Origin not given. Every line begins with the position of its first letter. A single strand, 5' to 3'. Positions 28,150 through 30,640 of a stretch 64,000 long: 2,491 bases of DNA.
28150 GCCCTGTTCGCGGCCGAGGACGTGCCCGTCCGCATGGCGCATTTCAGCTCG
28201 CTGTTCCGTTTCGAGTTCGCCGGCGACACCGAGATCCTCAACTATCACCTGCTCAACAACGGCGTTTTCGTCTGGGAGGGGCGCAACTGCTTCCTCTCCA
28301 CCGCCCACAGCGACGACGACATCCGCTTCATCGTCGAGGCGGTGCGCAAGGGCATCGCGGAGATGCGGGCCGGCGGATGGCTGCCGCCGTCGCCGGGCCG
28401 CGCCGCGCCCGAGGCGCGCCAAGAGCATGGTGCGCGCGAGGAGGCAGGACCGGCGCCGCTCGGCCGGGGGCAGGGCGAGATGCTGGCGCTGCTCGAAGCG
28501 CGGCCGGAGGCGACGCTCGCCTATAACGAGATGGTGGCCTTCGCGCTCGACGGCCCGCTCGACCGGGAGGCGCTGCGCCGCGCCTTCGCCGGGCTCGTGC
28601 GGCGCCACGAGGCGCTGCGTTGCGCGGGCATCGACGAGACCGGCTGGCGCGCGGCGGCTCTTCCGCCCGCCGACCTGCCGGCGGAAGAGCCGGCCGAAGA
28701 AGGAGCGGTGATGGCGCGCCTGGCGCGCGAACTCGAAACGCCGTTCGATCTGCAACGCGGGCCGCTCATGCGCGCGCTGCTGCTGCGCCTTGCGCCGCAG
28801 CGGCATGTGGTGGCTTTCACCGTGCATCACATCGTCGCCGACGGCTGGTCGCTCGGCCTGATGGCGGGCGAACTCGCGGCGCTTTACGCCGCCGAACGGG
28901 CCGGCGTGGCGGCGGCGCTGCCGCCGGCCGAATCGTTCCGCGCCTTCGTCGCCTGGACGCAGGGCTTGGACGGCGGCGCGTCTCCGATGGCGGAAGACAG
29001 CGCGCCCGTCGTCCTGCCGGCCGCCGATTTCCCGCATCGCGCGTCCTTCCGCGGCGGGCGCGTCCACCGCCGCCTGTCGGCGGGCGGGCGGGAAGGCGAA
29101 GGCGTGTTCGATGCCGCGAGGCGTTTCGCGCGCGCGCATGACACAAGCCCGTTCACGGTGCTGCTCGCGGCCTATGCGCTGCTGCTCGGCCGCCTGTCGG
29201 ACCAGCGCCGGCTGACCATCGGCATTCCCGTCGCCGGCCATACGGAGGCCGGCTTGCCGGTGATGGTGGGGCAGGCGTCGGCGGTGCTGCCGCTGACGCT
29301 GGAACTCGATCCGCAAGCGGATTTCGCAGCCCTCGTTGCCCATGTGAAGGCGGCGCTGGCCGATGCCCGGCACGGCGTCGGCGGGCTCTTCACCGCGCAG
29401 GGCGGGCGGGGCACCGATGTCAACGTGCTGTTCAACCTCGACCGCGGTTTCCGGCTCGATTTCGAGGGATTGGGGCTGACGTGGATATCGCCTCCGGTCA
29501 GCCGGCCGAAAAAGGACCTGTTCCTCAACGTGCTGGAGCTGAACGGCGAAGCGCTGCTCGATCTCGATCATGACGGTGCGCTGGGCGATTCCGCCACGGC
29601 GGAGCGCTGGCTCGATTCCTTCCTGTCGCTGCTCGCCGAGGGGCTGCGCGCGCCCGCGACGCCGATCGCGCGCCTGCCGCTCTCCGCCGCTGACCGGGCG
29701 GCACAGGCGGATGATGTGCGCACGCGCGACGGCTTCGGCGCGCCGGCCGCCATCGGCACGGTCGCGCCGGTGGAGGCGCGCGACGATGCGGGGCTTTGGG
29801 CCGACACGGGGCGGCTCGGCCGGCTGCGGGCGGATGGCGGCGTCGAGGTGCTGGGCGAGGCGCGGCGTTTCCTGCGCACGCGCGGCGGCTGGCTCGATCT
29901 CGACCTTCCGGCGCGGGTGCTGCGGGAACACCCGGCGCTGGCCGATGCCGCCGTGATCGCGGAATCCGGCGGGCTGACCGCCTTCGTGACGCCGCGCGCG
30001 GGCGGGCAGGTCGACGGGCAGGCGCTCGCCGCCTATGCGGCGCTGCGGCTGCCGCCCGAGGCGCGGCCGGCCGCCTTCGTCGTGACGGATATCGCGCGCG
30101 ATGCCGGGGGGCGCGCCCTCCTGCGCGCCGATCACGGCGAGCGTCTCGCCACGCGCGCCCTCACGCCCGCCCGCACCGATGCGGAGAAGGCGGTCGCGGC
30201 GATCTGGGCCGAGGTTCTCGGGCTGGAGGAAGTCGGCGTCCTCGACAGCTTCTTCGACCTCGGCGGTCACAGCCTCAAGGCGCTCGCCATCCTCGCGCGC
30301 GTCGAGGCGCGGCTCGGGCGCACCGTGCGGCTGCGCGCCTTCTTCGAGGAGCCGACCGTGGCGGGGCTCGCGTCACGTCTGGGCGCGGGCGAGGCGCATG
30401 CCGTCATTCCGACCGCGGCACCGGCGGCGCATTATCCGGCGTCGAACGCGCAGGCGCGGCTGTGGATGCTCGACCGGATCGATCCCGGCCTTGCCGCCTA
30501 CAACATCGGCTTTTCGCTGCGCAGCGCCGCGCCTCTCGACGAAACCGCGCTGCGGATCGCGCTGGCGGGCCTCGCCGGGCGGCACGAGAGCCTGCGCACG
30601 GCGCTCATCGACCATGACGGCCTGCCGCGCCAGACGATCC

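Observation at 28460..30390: First peptide module has a condensation domain and PCP but only a vestigial A domain (A-less module)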

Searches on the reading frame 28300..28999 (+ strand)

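Call 6: search_protein_families(library=pfam, proteins=[window:28300-28999:+], max_evalue=1)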
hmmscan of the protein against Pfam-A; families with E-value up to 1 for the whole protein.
window:28300-28999:+ (233 aa): 1 family
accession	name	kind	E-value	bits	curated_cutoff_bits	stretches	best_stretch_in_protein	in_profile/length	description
PF00668.25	Condensation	-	1.7e-29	103.3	30.6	1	61-222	14-184/456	Condensation domain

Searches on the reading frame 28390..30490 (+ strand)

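Call 9: find_homologous_proteins(query=window:28390-30490:+, max_evalue=1e-10)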
Query window:28390-30490:+ (700 aa): 153 proteins with E <= 1e-10 among 8000 candidates; the best 120 are listed.
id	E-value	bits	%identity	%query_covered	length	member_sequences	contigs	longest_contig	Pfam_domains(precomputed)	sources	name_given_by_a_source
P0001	3.6e-66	242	36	28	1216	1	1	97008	PF00668.26,PF00550.32,PF00501.35,PF13193.13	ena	-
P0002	2.4e-62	230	32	59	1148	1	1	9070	PF00668.26,PF00550.32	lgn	-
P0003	1.5e-58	217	33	55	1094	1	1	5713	PF00668.26,PF00550.32,PF00501.35,PF13193.13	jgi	-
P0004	1.2e-57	214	35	59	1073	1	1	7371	PF00668.26,PF00550.32,PF00501.35,PF13193.13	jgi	jgi:amino acid adenylation domain-containing protein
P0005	9.0e-57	211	30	79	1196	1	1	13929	PF00668.26,PF00550.32,PF00501.35,PF13193.13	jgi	jgi:amino acid adenylation domain-containing protein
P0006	5.4e-55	205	38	33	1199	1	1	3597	PF00668.26,PF00550.32,PF00501.35,PF13193.13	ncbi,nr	ncbi:MAG TPA: amino acid adenylation domain-containing protein, partial [Thermoanaerobaculia bacteri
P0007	1.3e-53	201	37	42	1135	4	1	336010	PF00668.26,PF00550.32,PF18563.7,PF00501.35,PF13193.13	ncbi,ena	-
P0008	3.4e-53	199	34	45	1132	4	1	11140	PF00668.26,PF00550.32,PF00501.35,PF13193.13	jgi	-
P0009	3.6e-53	199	33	57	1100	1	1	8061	PF00668.26,PF00550.32,PF00501.35,PF13193.13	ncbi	-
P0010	2.3e-52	197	32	56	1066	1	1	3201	PF00668.26,PF00550.32,PF00501.35,PF13193.13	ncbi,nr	ncbi:MAG TPA: amino acid adenylation domain-containing protein, partial [Longimicrobium sp.]|nr:amin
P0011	3.2e-52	196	31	54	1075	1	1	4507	PF00668.26,PF00550.32,PF00501.35,PF13193.13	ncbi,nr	ncbi:MAG TPA: amino acid adenylation domain-containing protein, partial [Actinomycetota bacterium]|n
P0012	1.6e-51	194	34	43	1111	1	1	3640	PF00668.26,PF00550.32,PF00501.35,PF13193.13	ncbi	ncbi:MAG TPA: amino acid adenylation domain-containing protein, partial [Longimicrobium sp.]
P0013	3.8e-51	193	32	59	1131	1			PF00668.26,PF00550.32,PF00501.35,PF13193.13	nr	nr:condensation domain-containing protein [uncultured bacterium]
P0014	4.0e-50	189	32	56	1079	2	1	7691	PF00668.26,PF00550.32,PF00501.35,PF13193.13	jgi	jgi:amino acid adenylation domain-containing protein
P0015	6.7e-50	189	39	29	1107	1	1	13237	PF00668.26,PF00550.32,PF00501.35,PF13193.13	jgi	jgi:amino acid adenylation domain-containing protein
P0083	4.5e-35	140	30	93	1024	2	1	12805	PF00668.26,PF00550.32,PF00975.27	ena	-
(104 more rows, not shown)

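Call 11: find_related_loci(query=window:28390-30490:+, collection=genome_contigs, flank=10000)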
Query window:28390-30490:+ (700 aa) in genome_contigs; peptide patterns used: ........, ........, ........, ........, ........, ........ (x = any residue, [..] = any of these).
600 stretches matched a pattern (row limit reached: there are more); 577 encode a relative of the query (tblastn E <= 1e-3); the best 80 are kept; 78 distinct loci.
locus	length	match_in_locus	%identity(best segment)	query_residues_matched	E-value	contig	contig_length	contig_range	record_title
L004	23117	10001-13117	62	20-700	0e+0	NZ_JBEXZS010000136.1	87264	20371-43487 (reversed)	Methylobacterium sp. EM32 NODE_292_length_87264_cov_48.68, whole genome shotgun sequence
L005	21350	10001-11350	34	9-439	7e-50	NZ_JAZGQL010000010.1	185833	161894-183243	Plantactinospora veratri strain NEAU-FHS4 Scaffold5_2, whole genome shotgun sequence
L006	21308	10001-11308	28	18-431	2e-44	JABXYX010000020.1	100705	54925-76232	Brasilonema sp. CT11 contig241, whole genome shotgun sequence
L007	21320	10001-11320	30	12-431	4e-44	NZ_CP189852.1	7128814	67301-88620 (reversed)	Aliinostoc sp. HNIBRCY26 chromosome, complete genome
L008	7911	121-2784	36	21-658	1e-42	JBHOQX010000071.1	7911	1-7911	MAG: Roseiflexaceae bacterium isolate A0_36 coassembly_Ak141_490972, whole genome shotgun sequence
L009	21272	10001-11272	28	18-421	1e-41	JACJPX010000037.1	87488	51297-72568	Calothrix membranacea FACHB-236 contig37, whole genome shotgun sequence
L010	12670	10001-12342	34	20-657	4e-40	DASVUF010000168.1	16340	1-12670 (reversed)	MAG TPA_asm: Pyrinomonadaceae bacterium isolate SMAG_U3310 k141_489053, whole genome shotgun sequence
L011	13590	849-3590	30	19-460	2e-39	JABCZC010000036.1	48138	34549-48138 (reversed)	MAG: Acidobacteria bacterium isolate Inc-BW-C-12-O_MAG36 Ga0210391_10000395, whole genome shotgun sequence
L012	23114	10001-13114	30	22-662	3e-39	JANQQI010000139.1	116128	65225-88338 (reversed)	MAG: Saprospiraceae bacterium isolate IP29b_bin.23 k99_1976271, whole genome shotgun sequence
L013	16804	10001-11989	33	3-699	6e-39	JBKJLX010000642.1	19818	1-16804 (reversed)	MAG: Polyangiaceae bacterium isolate ant_bin.300 k117_5335561, whole genome shotgun sequence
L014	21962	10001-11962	33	23-699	2e-38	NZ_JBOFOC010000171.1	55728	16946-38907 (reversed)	MAG: Microbulbifer sp. isolate WFFMC_MAG_272 k139_517138_flag=0_multi=14.9933_len=55728, whole genome shotgun sequence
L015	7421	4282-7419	32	3-655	1e-38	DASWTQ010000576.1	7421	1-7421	MAG TPA_asm: Herpetosiphonaceae bacterium isolate SMAG_U3579 k141_136526, whole genome shotgun sequence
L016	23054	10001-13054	34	23-662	5e-38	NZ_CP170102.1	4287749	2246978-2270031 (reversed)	Pseudooceanicola sp. LIPI14-2-Ac024 chromosome, complete genome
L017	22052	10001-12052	32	8-699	7e-38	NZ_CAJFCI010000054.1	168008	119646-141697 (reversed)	Pseudomonas carbonaria strain CIP 111764, whole genome shotgun sequence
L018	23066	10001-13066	30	22-658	2e-37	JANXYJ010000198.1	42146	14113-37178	MAG: Terriglobia bacterium isolate GL140_3_metabat_37_sub GL140_3_k141_1473310, whole genome shotgun sequence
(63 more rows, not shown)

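Call 32: search_protein_families(library=pfam, proteins=[L004:763-2049:+, L004:1176-2414:+, L004:17706-19613:+], max_evalue=0.01)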
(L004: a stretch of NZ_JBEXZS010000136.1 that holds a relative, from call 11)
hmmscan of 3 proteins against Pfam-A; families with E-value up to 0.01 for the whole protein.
L004:763-2049:+ (428 aa): 4 families
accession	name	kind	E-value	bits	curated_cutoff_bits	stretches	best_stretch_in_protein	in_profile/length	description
PF01266.30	DAO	-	8e-68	230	27.9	1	64-408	1-353/353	FAD dependent oxidoreductase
PF13450.12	NAD_binding_8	-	8.6e-05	23.2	21.9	1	67-107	1-42/68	NAD(P)-binding Rossmann-like domain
PF00890.30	FAD_binding_2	-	0.00014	21.7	20.4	1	64-242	1-174/414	FAD binding domain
PF01494.25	FAD_binding_3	-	0.0032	17.2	22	1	64-94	3-33/349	FAD binding domain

L004:1176-2414:+ (412 aa): 1 family
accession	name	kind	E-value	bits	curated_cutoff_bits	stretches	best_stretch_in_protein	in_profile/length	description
PF01042.26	Ribonuc_L-PSP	-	4.2e-20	72.4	27.3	1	311-410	13-120/121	Endoribonuclease L-PSP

L004:17706-19613:+ (635 aa): 3 families
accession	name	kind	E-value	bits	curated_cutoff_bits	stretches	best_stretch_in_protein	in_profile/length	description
PF00733.27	Asn_synthase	-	7.5e-78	263.1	21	1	257-603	1-333/354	Asparagine synthase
PF13537.11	GATase_7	-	4.6e-41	140.1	25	1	62-179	2-122/123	Glutamine amidotransferase domain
PF13522.11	GATase_6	-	2.5e-35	121.8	27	1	46-174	1-130/130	Glutamine amidotransferase domain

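Call 34: find_related_loci(query=A1, collection=metagenome_contigs, flank=10000)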
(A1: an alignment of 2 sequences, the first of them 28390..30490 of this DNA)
Query A1 (700 aa) in metagenome_contigs; peptide patterns used: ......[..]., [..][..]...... (x = any residue, [..] = any of these).
231 stretches matched a pattern; 2 encode a relative of the query (tblastn E <= 1e-3); 2 distinct loci.
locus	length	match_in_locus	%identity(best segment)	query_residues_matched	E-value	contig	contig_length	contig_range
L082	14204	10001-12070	42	17-700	9e-130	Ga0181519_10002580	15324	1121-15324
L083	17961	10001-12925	33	23-698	2e-50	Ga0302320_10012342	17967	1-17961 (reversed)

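Call 69: predict_structure(alignment_id=A2)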
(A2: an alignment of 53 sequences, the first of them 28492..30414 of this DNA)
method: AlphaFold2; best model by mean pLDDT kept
length: 641 residues; sequences in the alignment: 53
mean_pLDDT: 81.0   pTM: 0.67
mean pLDDT of the five models: 81.0, 79.7, 78.6, 78.0, 76.6
residues with pLDDT >= 90: 296; 70-90: 180; 50-70: 121; < 50: 44
segments of 3 or more residues with pLDDT < 50: 301-306, 407-422, 433-437, 635-641
pLDDT, mean of each block of 10 residues (from residue 1): 62 92 93 90 71 58 62 87 85 89 92 88 91 96 86 72 61 72 74 80 82 97 98 93 85 64 86 97 96 69 51 88 88 84 92 91 87 94 97 89 54 39 55 51 59 61 72 94 94 89 94 96 94 74 58 79 96 95 92 87 93 88 95 52 35
secondary structure, 60 per line:
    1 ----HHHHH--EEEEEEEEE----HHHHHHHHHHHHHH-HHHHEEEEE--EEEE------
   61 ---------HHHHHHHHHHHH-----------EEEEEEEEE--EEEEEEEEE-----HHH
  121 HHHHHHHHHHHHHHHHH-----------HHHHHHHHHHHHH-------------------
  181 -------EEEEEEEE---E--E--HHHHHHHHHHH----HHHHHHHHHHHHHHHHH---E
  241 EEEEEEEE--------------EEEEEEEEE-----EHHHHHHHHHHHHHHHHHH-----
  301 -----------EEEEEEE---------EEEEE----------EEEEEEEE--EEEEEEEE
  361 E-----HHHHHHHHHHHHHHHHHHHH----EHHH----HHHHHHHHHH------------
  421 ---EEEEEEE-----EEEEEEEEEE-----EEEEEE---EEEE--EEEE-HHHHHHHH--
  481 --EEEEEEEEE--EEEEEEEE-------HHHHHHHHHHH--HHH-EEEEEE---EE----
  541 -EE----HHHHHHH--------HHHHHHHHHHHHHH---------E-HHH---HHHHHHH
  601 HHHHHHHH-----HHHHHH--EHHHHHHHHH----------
elements in order: H5-9 E12-20 H25-38 H40-43 E44-48 E51-54 H70-81 E93-101 E104-112 H118-137 H149-161 E188-195 H205-215 H220-236 E240-248 E263-271 H278-295 E312-318 E328-332 E343-350 E353-361 H367-386 H399-408 E424-430 E436-445 E451-456 E460-463 E466-469 H471-478 E483-491 E494-501 H509-519 E526-531 H548-554 H563-576 H594-608 H614-619 H623-631
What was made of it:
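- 28507..29682 (+): Condensation domain C1. The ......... motif is at 28825-28851. AF2 pLDDT is mostly 85-97 (call 69).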

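Call 74: find_encoding_contigs(protein=P0083, flank=10000, max_places=3)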
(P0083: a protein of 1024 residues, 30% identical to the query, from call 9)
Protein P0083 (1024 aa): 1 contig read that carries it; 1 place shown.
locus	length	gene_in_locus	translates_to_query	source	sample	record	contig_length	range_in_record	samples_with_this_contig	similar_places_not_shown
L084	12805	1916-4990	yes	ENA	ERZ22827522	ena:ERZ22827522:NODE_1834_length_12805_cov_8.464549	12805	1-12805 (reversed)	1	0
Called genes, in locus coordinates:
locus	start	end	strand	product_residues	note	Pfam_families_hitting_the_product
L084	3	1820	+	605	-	?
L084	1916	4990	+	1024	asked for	PF00668:Condensation, PF00550:PP-binding, PF00975:Thioesterase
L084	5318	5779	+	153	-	PF22817:ApeP-like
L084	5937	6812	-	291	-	PF01156:IU_nuc_hydro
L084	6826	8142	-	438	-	PF00890:FAD_binding_2 (weak), PF01266:DAO (weak), PF01494:FAD_binding_3, PF04820:Trp_halogenase, PF07992:Pyr_redox_2 (faint), PF12831:FAD_oxidored, PF13450:NAD_binding_8 (weak), PF04820:Trp_halogenase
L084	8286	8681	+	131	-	-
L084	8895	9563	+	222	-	PF14234:DUF4336 (faint)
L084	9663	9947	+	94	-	-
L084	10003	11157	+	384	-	PF17996:CE2_N, PF00657:Lipase_GDSL (weak), PF13472:Lipase_GDSL_2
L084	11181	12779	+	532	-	-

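Call 75: fold_search(model_id=the predicted structure, library=pdb)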
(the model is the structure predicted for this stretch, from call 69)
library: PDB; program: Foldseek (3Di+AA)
matches with E <= 10: 1209; with E <= 0.001: 561
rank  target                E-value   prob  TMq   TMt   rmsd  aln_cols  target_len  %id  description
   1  9bfd_B                1.3e-31  1.00  0.52  0.36  13.8      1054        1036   14  Tyrocidine synthetase modules 1 and 2 crosslinked in the condensation state, complex A (released 2024-10-09)
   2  6p1j_A                3.4e-31  1.00  0.56  0.39  13.3       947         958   17  The structure of condensation and adenylation domains of teixobactin-producing nonribosomal peptide synthetase Txo2 se (released 2019-05-29)
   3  9meh                  3.8e-31  1.00  0.55  0.22  17.8      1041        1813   17  Crystal structure of the dimodular LgrA after protein ligation (released 2025-03-05)
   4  6p1j_B                1.0e-30  1.00  0.56  0.39  13.0       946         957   18  The structure of condensation and adenylation domains of teixobactin-producing nonribosomal peptide synthetase Txo2 se (released 2019-05-29)
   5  2vsq                  2.0e-30  1.00  0.51  0.30  13.2      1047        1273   15  Structure of surfactin A synthetase C (SrfA-C), a nonribosomal peptide synthetase termination module (released 2008-07-08)
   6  6mfz_A                2.8e-30  1.00  0.59  0.24  13.5      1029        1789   17  Crystal structure of dimodular LgrA in a condensation state (released 2019-11-20)
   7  9up2_A                8.6e-30  1.00  0.56  0.27  15.7      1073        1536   16  PvdL-E2-C3-A3-PCP3 in complex with MLP (NRPS cross-module) (released 2026-04-01)
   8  4zxh                  6.6e-29  1.00  0.55  0.30  16.6      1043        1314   14  Crystal Structure of holo-AB3403 a four domain nonribosomal peptide synthetase from Acinetobacter Baumanii (released 2015-12-30)
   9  5u89_A                1.0e-28  1.00  0.52  0.33   4.2       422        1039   25  Crystal structure of a cross-module fragment from the dimodular NRPS DhbF (released 2017-05-10)
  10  6oyf                  4.8e-28  1.00  0.52  0.40   4.7       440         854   27  The structure of condensation and adenylation domains of teixobactin-producing nonribosomal peptide synthetase Txo1 seri (released 2019-05-29)
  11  6n8e                  5.0e-28  1.00  0.59  0.31  14.5      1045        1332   16  Crystal structure of holo-ObiF1, a five domain nonribosomal peptide synthetase from Burkholderia diffusa (released 2019-07-24)
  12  9be4_A                9.4e-28  1.00  0.58  0.24  12.7      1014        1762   16  The post-condensation state of the dimodular NRPS protein LgrA (released 2024-11-20)
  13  5t3d                  3.3e-27  1.00  0.63  0.41  12.1      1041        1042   14  Crystal structure of holo-EntF a nonribosomal peptide synthetase in the thioester-forming conformation (released 2016-09-21)
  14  8z0q_C                3.7e-27  1.00  0.51  0.73   3.8       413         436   26  Cryo-EM structure of dimer HtmB2-CT (released 2025-03-19)
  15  6p4u                  3.7e-27  1.00  0.52  0.40   4.6       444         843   28  The structure of condensation and adenylation domains of teixobactin-producing nonribosomal peptide synthetase Txo1 seri (released 2019-06-12)
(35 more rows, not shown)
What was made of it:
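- On NRPS modules with a truncated A* (Asub-only) domain (KtzH-M3 / GdnB-M13 type): AF2 and Foldseek agree (calls 69, 75).
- AF2 folds the relic confidently as an Asub-like unit between C and T (calls 69, 75).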

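Call 82: search_dna_similar(query=window:28390-30490:+, collection=plasmids, mode=protein, max_rows=10)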
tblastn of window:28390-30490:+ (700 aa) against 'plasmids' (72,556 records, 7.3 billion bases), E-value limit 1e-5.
In 11 record(s) the limit of 40 matching pieces per record was reached: places in those records are undercounted.
Records with a match: 867; places in all: 5029; records where one place covers at least 80% of the query: 119.
Best place of each record, by identity: <60% 867.
By first word of the organism name: Bacillus 157; Ralstonia 133; Streptomyces 125; Rhizobium 60; Burkholderia 59; Sinorhizobium 41; Bradyrhizobium 28; Agrobacterium 15; Paenibacillus 15; Nostoc 13; and 88 more.
By predicted mobility (MOB-suite, as given by PLSDB): non-mobilizable 505; mobilizable 196; conjugative 166.
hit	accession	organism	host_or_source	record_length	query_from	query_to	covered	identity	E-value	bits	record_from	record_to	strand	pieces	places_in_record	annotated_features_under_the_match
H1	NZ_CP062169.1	Mycetohabitans endofungorum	Rhizopus microsporus,bacterial ...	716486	20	666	88%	32.7%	4e-13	150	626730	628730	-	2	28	amino acid adenylation domain-containing protein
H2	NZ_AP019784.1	Methylomagnum ishizawai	-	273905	21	664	86%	32.9%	4e-13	149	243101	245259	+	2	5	non-ribosomal peptide synthetase | non-ribosomal peptide synthase/polyketide synthase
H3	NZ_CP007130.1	Gemmatirosa kalamazoonensis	-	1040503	1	662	88%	31.6%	1e-11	149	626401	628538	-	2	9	record has no annotation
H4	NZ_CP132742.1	Mycetohabitans endofungorum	Rhizopus microsporus,culture isolated ...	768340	8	652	86%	31.8%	4e-14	149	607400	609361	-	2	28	non-ribosomal peptide synthase/polyketide synthase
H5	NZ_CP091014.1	Burkholderia cenocepacia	-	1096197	21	660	86%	31.9%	6e-14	156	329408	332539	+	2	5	none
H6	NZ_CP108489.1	Streptomyces sp. NBC_01244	-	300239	17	661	86%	31.4%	2e-9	128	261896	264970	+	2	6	non-ribosomal peptide synthetase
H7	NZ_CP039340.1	Ralstonia pseudosolanacearum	-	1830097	44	662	83%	32.5%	5e-11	142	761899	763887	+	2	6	none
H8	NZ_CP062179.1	Mycetohabitans endofungorum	Rhizopus microsporus,bacterial ...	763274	41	652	83%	31.9%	1e-14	149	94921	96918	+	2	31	non-ribosomal peptide synthase/polyketide synthase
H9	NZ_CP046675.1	Ralstonia nicotianae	tobacco,cell culture,leaf veins ...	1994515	44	662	83%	32.1%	1e-9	139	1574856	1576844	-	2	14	none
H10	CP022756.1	Ralstonia solanacearum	Solanum tuberosum,single cell,Potato ...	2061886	44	662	83%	32.1%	1e-9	137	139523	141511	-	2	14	non-ribosomal peptide synthetase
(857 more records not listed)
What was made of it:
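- Tried and rejected: No close relative was found (call 82).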
